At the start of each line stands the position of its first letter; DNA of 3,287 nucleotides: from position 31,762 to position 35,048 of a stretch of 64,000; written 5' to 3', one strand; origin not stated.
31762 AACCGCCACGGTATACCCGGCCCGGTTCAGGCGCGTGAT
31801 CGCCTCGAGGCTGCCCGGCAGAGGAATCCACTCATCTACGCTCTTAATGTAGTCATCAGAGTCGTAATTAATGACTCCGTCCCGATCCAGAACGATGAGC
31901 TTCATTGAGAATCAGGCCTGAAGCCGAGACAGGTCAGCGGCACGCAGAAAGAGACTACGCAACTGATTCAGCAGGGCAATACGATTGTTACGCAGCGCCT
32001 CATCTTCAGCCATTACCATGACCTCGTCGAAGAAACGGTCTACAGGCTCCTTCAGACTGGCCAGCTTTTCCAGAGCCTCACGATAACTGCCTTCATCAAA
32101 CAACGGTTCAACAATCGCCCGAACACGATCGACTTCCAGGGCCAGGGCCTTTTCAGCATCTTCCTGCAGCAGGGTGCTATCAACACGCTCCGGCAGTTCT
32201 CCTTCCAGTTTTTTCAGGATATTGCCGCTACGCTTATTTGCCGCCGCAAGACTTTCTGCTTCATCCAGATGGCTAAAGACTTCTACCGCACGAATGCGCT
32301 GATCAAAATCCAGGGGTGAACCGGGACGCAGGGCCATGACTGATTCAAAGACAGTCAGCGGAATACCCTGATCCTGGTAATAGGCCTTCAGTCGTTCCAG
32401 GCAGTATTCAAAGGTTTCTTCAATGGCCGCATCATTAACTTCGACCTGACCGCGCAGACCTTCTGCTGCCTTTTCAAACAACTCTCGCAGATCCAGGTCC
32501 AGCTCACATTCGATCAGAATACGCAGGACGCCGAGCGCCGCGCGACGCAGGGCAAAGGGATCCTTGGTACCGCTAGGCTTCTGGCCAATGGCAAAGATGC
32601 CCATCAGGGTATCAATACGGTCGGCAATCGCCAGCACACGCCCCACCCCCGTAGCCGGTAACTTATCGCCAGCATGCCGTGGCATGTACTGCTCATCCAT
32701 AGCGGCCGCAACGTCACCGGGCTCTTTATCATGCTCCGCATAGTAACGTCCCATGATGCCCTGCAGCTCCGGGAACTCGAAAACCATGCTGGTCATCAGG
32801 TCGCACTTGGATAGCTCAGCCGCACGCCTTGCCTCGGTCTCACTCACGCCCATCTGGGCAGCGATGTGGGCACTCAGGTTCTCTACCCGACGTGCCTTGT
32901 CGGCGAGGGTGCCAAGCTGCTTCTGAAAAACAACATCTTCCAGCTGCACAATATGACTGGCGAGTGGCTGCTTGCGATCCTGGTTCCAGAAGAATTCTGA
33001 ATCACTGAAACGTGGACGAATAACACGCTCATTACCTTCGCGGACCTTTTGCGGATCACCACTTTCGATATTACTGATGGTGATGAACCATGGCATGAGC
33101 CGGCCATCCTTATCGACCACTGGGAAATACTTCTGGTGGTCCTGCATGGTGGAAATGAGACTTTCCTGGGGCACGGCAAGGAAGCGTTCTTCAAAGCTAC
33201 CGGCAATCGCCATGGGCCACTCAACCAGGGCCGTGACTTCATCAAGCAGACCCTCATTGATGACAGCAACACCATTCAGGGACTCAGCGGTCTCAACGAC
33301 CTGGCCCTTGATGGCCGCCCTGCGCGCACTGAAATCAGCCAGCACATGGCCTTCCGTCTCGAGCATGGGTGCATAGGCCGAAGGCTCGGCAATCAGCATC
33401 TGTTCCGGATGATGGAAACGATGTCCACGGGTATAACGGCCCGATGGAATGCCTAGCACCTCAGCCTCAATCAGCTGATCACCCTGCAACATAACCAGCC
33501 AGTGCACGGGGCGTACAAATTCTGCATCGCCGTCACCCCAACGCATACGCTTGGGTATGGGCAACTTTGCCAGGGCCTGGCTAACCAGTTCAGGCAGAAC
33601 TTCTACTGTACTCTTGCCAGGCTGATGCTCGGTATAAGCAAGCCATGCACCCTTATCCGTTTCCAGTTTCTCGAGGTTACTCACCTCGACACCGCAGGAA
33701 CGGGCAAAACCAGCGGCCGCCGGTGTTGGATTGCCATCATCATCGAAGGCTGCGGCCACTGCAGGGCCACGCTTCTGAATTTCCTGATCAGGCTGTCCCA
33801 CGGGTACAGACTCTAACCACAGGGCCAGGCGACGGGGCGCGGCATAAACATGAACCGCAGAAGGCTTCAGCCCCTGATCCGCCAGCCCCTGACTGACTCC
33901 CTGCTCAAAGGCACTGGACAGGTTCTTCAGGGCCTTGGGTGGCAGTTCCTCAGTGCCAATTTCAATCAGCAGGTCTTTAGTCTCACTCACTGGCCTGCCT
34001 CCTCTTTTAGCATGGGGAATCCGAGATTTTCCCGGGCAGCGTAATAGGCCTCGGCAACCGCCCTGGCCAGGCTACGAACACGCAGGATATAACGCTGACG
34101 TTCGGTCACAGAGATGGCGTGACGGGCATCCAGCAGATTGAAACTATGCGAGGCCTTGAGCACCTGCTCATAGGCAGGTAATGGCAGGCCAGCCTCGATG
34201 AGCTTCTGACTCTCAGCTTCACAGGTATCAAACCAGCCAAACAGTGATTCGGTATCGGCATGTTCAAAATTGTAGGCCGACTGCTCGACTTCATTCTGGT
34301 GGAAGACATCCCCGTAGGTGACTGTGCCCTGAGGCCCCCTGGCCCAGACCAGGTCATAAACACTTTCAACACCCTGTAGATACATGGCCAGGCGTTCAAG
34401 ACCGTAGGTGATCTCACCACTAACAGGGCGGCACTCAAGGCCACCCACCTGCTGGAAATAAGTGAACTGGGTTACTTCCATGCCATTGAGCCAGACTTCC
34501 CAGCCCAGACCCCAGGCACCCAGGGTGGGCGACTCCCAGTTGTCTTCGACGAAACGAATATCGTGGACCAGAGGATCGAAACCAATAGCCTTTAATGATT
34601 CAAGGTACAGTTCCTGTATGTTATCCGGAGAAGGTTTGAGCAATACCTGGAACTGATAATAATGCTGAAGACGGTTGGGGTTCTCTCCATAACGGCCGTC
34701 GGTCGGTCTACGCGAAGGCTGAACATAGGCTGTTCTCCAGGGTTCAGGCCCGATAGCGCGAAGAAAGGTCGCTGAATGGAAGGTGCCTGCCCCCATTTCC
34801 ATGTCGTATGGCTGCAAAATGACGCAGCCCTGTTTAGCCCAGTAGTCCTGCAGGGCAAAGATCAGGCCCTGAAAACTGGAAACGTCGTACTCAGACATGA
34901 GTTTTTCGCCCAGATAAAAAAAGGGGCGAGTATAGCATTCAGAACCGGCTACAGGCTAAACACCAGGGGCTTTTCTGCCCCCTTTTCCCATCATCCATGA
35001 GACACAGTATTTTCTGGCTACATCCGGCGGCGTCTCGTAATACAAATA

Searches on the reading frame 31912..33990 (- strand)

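Call 72: search_protein_families(library=pfam, proteins=[window:31912-33990:-], max_evalue=0.00001)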
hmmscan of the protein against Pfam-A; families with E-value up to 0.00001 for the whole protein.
window:31912-33990:- (692 aa): 2 families
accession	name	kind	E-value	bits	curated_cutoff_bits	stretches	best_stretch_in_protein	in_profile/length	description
PF02092.22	tRNA_synt_2f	-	1.4e-212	707.9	29.2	1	7-553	1-536/536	Glycyl-tRNA synthetase beta subunit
PF05746.21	DALR_1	-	2.5e-12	47.4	22.3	1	584-681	4-102/117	DALR anticodon binding domain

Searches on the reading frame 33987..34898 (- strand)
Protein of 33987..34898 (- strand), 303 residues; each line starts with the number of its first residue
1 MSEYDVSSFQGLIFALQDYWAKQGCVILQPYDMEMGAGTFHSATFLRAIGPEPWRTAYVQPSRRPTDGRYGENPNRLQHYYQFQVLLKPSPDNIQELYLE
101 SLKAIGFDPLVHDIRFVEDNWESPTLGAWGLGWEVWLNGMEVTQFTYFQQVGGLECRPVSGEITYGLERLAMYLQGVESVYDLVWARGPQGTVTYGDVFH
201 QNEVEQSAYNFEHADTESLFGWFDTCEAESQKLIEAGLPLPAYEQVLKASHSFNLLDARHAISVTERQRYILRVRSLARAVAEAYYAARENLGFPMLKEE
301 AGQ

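Call 72: search_protein_families(library=pfam, proteins=[window:33987-34898:-], max_evalue=0.00001)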
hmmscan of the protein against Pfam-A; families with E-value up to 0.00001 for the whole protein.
window:33987-34898:- (303 aa): 1 family
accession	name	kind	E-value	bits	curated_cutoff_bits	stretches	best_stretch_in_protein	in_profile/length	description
PF02091.20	tRNA-synt_2e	-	1.4e-152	507.2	27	1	9-290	1-278/278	Glycyl-tRNA synthetase alpha subunit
